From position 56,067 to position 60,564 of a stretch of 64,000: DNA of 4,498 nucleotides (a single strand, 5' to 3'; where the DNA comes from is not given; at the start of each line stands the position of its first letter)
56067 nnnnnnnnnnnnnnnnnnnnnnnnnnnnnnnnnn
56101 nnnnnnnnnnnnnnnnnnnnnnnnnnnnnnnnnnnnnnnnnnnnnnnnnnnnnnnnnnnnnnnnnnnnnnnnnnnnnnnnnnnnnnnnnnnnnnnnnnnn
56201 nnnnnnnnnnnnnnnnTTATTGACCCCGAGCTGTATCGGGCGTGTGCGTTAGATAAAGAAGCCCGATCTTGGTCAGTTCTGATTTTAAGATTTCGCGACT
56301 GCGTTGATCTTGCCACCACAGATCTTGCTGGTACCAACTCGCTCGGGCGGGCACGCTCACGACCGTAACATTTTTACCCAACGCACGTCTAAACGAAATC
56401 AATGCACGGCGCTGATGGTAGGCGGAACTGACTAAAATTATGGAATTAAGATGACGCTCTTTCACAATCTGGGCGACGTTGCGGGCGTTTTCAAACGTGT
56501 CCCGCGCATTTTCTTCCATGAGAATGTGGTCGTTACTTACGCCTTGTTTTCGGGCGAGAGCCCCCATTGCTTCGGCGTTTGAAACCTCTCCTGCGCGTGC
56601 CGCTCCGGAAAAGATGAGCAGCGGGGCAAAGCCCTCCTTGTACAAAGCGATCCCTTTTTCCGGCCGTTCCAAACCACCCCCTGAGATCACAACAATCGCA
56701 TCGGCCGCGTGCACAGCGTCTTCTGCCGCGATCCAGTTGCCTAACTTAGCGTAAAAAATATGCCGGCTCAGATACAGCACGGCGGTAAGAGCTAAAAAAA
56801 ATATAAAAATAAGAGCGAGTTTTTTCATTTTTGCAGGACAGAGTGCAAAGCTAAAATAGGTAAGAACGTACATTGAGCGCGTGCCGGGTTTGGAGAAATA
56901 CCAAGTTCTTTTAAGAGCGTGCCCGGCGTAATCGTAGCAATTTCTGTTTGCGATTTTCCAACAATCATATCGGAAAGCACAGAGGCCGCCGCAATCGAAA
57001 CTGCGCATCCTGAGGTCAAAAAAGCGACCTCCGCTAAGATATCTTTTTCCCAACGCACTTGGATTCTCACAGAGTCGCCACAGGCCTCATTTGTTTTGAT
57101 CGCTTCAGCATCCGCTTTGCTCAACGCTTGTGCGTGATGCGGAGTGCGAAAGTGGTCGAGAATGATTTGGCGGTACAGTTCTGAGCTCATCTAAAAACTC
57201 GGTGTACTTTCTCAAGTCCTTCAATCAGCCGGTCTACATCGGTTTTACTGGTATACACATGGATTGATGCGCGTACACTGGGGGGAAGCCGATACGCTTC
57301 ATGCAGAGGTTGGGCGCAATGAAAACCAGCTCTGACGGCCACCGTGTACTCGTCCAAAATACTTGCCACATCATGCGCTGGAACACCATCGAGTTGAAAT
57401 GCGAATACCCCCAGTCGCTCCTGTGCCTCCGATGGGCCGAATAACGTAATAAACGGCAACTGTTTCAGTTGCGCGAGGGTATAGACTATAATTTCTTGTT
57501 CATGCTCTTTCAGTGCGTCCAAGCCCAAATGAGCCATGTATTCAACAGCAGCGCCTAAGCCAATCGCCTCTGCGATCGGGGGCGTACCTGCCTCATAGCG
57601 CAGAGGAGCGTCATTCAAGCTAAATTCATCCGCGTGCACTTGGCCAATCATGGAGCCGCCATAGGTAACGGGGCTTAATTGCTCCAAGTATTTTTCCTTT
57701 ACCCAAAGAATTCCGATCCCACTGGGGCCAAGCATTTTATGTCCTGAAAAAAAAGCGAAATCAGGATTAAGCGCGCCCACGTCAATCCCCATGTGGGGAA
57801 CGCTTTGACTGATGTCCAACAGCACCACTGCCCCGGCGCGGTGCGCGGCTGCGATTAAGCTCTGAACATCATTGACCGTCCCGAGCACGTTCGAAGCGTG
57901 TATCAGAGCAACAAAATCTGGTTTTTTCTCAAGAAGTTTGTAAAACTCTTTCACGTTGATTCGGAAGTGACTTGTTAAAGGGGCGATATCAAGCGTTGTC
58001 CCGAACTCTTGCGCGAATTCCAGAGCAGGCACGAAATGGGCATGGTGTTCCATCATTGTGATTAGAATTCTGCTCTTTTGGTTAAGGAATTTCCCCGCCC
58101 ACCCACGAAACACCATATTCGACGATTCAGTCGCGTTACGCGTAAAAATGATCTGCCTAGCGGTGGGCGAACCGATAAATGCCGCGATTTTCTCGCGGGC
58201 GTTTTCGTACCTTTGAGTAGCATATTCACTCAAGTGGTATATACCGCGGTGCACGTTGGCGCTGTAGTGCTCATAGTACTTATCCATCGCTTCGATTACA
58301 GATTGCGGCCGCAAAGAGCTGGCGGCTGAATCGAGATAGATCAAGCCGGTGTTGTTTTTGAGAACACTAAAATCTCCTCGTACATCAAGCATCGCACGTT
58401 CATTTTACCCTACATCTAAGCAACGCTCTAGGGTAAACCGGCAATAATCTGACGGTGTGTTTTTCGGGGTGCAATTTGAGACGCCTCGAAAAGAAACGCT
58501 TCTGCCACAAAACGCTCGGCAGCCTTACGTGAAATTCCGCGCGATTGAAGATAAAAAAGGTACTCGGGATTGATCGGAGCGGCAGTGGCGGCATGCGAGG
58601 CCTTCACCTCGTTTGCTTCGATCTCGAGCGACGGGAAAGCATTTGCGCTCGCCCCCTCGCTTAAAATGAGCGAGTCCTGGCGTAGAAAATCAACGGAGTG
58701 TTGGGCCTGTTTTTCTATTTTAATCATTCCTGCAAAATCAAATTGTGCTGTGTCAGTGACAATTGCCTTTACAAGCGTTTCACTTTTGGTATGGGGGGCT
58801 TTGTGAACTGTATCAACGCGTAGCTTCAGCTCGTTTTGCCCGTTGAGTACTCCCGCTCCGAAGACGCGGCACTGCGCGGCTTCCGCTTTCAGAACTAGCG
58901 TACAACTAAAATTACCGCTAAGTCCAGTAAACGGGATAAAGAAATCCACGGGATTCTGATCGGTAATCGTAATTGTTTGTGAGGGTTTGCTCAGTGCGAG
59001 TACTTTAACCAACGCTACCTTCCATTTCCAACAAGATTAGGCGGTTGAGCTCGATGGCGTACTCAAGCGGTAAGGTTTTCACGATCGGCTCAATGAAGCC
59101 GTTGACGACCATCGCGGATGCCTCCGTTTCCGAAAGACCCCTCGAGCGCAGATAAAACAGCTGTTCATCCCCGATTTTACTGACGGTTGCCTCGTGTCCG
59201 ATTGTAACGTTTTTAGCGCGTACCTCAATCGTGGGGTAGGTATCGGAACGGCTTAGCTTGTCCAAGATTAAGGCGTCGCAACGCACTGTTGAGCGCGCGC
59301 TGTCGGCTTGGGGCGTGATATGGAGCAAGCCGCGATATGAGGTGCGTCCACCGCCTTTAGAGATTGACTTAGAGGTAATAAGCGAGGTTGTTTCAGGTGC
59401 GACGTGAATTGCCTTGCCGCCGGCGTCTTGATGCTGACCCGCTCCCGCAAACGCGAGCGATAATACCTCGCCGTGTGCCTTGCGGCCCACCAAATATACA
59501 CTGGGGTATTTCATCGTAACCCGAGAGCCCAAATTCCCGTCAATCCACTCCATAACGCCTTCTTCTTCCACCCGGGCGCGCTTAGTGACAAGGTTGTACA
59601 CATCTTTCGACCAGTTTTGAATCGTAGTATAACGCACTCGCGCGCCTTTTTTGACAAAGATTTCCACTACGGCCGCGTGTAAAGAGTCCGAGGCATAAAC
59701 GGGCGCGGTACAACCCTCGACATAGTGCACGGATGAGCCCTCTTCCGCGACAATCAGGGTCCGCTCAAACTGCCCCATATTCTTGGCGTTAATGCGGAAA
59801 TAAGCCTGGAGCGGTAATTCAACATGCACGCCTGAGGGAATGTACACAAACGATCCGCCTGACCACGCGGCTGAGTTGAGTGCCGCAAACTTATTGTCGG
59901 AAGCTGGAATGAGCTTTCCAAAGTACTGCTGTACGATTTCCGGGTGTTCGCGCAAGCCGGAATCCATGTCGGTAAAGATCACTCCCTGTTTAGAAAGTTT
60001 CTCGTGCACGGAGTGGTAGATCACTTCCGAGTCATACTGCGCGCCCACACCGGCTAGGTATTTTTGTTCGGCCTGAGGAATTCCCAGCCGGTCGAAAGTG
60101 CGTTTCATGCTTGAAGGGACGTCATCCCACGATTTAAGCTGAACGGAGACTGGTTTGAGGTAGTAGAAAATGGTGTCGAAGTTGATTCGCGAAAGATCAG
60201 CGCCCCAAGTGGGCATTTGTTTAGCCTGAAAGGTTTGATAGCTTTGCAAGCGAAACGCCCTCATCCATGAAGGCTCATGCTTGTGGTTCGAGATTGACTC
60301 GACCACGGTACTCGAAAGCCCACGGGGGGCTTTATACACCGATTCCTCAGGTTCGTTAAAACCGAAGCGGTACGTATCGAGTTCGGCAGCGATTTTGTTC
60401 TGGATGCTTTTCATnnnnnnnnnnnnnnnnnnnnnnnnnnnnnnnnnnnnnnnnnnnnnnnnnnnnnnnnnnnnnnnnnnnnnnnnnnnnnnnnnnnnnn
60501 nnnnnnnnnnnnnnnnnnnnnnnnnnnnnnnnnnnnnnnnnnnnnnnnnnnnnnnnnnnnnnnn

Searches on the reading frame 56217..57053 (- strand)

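Call 22: search_protein_families(library=pfam, proteins=[window:56217-57053:-], max_evalue=0.001)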
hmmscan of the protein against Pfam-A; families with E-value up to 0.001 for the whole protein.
window:56217-57053:- (278 aa): 1 family
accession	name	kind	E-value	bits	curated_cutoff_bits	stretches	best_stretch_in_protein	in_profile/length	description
PF02698.23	DUF218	-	2.1e-28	99.4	27.6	1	118-243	1-114/133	DUF218 domain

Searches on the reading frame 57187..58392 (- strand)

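Call 22: search_protein_families(library=pfam, proteins=[window:57187-58392:-], max_evalue=0.001)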
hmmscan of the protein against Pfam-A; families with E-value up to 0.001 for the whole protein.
window:57187-58392:- (401 aa): 1 family
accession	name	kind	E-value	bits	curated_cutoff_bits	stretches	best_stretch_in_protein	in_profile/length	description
PF00266.25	Aminotran_5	-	5.6e-132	440.6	21.5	1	18-389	1-371/371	Aminotransferase class-V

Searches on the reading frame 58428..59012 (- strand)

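Call 22: search_protein_families(library=pfam, proteins=[window:58428-59012:-], max_evalue=0.001)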
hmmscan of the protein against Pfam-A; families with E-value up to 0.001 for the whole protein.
window:58428-59012:- (194 aa): 1 family
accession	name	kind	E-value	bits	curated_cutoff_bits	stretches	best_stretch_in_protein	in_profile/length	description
PF01458.23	SUFBD_core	-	7.5e-40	137.3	27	1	38-173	97-232/232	SUF system FeS cluster assembly, SufBD core domain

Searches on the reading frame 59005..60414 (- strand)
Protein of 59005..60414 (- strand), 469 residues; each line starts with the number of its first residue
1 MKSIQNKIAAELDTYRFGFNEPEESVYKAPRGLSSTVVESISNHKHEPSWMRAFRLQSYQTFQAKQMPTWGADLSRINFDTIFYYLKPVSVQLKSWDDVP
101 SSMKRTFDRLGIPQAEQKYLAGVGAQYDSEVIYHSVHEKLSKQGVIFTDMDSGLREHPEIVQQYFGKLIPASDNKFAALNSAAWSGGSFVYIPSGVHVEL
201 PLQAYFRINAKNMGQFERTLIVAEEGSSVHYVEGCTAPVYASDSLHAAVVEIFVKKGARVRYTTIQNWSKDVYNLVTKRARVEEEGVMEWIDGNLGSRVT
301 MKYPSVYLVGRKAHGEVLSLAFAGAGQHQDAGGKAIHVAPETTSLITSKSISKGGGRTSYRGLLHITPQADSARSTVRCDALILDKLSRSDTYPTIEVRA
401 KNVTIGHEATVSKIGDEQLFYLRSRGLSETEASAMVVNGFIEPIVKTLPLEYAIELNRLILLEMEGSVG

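Call 22: search_protein_families(library=pfam, proteins=[window:59005-60414:-], max_evalue=0.001)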
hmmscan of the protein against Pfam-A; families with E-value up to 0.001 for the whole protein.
window:59005-60414:- (469 aa): 2 families
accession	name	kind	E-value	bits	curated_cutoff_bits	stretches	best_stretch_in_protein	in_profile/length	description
PF01458.23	SUFBD_core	-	2e-86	289.6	27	1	206-440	1-232/232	SUF system FeS cluster assembly, SufBD core domain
PF19295.5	SufBD_N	-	1.1e-11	45.1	23.5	1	45-203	20-171/172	SufBD protein N-terminal region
